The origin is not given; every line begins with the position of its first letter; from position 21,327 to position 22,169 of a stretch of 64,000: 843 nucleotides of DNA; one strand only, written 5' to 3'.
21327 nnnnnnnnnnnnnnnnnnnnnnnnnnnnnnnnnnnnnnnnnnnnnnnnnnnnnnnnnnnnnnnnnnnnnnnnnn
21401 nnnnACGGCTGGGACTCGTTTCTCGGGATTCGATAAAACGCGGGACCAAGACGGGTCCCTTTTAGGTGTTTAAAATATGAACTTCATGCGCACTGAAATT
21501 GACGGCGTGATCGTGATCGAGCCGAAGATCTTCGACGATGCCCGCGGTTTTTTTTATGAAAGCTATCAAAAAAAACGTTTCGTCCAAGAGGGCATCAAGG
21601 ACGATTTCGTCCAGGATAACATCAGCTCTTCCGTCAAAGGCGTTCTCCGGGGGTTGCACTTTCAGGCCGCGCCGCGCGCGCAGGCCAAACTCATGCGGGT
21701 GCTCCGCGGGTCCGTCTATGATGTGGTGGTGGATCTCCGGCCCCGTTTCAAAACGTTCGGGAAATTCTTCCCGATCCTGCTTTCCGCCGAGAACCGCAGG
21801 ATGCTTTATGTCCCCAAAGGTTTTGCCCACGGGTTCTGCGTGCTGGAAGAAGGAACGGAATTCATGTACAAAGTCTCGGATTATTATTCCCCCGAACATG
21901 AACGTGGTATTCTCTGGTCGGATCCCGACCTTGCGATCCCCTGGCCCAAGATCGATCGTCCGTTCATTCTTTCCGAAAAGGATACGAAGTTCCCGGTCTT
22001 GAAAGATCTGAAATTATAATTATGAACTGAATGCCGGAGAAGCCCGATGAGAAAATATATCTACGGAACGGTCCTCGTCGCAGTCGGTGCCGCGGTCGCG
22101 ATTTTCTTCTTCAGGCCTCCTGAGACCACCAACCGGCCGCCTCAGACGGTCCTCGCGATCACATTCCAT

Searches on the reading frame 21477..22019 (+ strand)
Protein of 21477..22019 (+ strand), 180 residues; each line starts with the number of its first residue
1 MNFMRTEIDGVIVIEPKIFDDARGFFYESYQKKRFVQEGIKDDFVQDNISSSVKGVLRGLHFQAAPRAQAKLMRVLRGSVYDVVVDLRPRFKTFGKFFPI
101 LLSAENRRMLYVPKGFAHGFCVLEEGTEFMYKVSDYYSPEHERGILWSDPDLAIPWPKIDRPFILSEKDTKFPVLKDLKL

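Call 54: search_protein_families(library=pfam, max_evalue=0.00001, proteins=[window:21477-22019:+])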
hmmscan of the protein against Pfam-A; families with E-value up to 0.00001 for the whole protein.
window:21477-22019:+ (180 aa): 1 family
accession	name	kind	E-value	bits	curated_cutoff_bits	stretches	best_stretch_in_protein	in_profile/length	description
PF00908.23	dTDP_sugar_isom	-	2.5e-71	239.2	27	1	6-177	2-168/168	dTDP-4-dehydrorhamnose 3,5-epimerase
